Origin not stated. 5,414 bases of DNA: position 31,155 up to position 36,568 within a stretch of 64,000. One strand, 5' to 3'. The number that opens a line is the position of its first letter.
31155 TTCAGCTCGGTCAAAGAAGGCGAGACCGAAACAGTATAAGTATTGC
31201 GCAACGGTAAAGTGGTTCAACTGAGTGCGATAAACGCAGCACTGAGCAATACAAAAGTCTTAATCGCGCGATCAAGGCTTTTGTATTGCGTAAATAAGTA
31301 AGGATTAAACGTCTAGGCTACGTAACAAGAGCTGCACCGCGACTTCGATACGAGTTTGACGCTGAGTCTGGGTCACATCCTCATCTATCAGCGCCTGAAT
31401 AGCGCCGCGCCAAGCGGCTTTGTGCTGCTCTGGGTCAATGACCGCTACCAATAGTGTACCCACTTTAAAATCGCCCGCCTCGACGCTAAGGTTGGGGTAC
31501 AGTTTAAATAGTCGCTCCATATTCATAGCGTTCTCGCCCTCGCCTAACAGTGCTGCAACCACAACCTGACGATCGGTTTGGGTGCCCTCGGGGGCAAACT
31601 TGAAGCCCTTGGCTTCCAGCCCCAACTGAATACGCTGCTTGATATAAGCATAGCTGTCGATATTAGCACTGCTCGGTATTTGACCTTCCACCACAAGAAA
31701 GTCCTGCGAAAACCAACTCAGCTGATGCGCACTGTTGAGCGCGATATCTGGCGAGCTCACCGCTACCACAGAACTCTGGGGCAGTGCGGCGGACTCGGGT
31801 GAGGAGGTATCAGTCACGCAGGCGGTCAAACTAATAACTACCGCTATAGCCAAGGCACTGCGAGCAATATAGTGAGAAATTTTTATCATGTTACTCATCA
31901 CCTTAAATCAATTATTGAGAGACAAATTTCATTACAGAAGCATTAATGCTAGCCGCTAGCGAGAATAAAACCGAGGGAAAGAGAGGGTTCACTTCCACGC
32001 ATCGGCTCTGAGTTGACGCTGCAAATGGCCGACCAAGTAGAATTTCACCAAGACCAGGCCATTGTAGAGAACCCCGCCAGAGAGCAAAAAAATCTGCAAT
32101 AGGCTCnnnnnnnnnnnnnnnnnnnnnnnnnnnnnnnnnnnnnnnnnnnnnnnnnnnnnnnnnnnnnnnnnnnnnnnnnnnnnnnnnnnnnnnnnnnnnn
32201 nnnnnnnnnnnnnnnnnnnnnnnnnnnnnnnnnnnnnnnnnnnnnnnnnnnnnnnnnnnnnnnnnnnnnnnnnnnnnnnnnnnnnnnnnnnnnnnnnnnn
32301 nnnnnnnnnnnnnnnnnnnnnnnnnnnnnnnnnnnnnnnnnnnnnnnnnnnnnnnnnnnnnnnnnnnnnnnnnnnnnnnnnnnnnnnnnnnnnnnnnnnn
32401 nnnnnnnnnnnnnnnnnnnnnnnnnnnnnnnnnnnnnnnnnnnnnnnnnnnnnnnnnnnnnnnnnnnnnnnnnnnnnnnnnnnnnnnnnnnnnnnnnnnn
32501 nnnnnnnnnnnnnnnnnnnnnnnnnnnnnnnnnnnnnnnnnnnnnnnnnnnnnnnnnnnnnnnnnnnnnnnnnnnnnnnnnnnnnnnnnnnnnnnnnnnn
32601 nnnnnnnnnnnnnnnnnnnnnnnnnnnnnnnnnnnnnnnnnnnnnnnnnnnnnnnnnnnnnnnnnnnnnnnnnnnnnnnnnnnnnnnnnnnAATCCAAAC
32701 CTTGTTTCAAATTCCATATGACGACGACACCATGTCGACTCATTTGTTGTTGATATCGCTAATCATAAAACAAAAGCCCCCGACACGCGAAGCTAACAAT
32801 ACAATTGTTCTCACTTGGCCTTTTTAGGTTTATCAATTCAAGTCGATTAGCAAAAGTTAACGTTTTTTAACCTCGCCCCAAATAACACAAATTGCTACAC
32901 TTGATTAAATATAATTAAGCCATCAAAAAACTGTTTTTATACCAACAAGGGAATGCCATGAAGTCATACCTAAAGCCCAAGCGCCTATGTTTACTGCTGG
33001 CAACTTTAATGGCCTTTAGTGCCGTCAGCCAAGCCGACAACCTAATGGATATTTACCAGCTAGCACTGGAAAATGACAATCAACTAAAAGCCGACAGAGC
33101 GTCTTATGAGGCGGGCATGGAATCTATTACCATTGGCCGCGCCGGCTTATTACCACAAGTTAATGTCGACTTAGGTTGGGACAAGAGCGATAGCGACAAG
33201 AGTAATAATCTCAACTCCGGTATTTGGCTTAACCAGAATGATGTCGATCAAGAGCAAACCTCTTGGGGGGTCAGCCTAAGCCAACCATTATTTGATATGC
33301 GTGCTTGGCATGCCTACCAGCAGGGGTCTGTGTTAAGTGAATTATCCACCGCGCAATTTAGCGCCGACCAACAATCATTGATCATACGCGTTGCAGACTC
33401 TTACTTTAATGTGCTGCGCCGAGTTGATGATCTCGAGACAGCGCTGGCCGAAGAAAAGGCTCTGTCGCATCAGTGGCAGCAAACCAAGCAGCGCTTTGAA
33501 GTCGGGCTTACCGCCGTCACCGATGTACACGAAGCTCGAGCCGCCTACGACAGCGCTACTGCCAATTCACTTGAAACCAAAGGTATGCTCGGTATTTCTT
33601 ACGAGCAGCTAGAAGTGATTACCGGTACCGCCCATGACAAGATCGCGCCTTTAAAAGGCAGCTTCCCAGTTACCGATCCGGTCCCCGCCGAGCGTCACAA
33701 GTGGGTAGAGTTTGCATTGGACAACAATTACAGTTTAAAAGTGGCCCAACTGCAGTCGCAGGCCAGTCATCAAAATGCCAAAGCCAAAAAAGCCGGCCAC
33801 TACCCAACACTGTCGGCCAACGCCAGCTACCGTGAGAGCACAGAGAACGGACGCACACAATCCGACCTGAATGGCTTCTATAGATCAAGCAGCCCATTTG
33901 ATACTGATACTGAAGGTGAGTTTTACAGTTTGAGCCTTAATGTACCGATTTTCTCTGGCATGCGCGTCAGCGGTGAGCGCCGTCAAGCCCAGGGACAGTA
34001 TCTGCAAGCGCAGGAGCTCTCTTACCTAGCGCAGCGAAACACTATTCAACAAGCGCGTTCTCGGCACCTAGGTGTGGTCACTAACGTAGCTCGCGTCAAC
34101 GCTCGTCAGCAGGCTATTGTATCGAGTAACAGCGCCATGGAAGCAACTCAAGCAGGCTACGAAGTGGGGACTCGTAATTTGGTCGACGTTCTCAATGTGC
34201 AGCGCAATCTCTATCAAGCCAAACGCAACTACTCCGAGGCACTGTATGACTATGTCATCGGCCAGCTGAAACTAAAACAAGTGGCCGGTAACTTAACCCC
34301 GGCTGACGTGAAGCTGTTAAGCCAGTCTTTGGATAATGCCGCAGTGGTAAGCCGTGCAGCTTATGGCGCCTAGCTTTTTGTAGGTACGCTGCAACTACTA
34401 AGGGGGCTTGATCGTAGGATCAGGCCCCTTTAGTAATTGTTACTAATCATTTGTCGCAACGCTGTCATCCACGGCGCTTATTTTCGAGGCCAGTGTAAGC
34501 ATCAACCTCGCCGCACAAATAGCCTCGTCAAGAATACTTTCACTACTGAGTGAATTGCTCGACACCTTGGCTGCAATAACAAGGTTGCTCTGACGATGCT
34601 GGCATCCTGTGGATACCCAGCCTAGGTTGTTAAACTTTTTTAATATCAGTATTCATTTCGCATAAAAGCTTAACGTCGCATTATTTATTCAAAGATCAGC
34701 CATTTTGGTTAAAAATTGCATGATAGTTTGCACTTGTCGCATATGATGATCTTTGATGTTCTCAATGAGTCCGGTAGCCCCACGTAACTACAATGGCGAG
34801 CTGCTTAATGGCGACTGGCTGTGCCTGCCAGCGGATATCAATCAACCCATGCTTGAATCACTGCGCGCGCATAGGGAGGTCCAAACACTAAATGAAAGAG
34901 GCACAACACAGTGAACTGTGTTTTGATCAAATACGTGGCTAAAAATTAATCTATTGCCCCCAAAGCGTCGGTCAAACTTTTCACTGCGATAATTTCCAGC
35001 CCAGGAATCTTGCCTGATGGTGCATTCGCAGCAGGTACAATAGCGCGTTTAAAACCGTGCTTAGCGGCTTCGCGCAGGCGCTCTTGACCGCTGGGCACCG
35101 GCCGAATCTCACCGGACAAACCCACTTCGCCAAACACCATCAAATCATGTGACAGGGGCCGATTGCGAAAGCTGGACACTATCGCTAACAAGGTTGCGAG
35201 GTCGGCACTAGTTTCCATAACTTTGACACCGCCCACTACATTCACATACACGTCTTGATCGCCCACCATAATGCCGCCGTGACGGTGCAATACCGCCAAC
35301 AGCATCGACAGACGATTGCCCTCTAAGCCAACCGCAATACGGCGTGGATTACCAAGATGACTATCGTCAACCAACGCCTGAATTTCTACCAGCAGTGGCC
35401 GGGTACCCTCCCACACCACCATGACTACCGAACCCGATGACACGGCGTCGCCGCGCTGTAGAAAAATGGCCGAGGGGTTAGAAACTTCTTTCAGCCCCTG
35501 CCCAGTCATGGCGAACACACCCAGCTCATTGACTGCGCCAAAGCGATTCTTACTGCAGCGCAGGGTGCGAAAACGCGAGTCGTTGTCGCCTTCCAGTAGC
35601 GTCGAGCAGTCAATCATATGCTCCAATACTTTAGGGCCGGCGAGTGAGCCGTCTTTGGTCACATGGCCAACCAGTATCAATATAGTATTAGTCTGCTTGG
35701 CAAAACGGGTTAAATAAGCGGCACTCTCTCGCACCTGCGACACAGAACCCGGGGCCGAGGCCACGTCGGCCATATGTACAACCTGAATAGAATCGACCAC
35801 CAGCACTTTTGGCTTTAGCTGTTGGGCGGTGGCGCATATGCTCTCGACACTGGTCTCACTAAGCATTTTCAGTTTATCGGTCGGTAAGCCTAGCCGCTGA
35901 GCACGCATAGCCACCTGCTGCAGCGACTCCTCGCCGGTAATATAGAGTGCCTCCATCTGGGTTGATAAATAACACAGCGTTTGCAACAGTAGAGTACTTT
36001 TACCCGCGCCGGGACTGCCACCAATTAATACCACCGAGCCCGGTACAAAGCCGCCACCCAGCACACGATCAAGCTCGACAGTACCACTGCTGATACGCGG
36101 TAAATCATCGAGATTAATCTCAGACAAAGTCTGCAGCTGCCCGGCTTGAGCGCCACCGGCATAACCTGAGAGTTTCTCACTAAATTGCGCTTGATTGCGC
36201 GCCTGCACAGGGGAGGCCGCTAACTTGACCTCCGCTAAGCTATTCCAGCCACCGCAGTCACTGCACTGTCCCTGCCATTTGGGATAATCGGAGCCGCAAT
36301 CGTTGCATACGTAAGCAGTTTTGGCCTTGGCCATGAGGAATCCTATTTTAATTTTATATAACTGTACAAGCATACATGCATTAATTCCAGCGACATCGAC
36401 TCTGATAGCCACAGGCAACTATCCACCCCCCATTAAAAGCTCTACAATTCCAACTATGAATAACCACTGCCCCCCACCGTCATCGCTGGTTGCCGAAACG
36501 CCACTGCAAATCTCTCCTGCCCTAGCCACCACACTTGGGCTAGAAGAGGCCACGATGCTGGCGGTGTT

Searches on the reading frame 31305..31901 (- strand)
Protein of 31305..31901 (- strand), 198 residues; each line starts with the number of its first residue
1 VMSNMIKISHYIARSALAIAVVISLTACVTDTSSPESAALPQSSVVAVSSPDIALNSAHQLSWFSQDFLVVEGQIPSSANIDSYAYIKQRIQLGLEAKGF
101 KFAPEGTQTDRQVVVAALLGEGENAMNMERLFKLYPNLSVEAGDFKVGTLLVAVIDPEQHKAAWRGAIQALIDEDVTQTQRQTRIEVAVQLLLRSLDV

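Call 42: search_protein_families(library=pfam, proteins=[window:31305-31901:-], max_evalue=1)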
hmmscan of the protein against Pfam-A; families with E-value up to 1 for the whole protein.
window:31305-31901:- (198 aa): 1 family
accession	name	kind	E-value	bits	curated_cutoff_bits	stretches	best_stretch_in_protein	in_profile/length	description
PF13590.11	DUF4136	-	9.2e-10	39.6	32.8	1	83-193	34-147/152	Domain of unknown function (DUF4136)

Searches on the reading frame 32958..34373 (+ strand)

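Call 42: search_protein_families(library=pfam, proteins=[window:32958-34373:+], max_evalue=1)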
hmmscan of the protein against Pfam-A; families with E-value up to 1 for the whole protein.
window:32958-34373:+ (471 aa): 2 families
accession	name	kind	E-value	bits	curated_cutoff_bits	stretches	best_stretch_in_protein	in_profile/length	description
PF02321.23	OEP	-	5.4e-58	196.3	22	2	249-444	4-187/187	Outer membrane efflux protein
PF22105.2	DUF6943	-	0.022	15.3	27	1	106-178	51-123/131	Family of unknown function (DUF6943)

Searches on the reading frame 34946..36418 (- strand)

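Call 42: search_protein_families(library=pfam, proteins=[window:34946-36418:-], max_evalue=1)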
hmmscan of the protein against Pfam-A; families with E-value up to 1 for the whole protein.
window:34946-36418:- (490 aa): 29 families (the best 25 are shown)
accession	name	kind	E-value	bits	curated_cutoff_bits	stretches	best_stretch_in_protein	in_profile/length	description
PF06745.19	ATPase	-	6.3e-16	58.9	26.6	1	110-293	2-207/231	KaiC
PF13481.12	AAA_25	-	4.2e-13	49.8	27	1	120-257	25-194/195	AAA domain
PF18073.7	Zn_ribbon_LapB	-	2.5e-09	37.1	25.7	1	36-63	1-28/28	Rubredoxin metal binding domain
PF13541.12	ChlI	-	9.6e-09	35.6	27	1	383-465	38-121/121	Subunit ChlI of Mg-chelatase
PF05362.19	Lon_C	-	6.1e-07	29.6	21.1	1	389-467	95-174/205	Lon protease (S16) C-terminal proteolytic domain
PF03796.21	DnaB_C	-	2.9e-06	27.3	27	1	109-220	2-118/255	DnaB-like helicase C terminal domain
PF00154.27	RecA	-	1.1e-05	25.4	27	1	97-194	21-118/262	recA bacterial DNA recombination protein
PF07088.17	GvpD_P-loop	-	0.00022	21.6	24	1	126-162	9-45/189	GvpD gas vesicle protein, P-loop domain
PF09848.15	SLFN-g3_helicase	-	0.00022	21.1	24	1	128-209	2-86/354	Schlafen group 3, DNA/RNA helicase domain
PF00005.33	ABC_tran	-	0.00091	20.3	25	1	125-199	9-80/137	ABC transporter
PF13479.12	AAA_24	-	0.0015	18.8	27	1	129-214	4-76/195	AAA domain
PF13401.12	AAA_22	-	0.0016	19.2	27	1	129-252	7-123/130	AAA domain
PF25199.1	nSTAND_NTPase5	-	0.0049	17.1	34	1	127-154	41-70/145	Novel STAND NTPase 5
PF20720.3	nSTAND3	-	0.0052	16.9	27.2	1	129-169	19-60/155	Novel STAND NTPase 3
PF23442.1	DUF7125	-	0.0052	16.4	29.1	1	108-270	3-157/207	Family of unknown function (DUF7125)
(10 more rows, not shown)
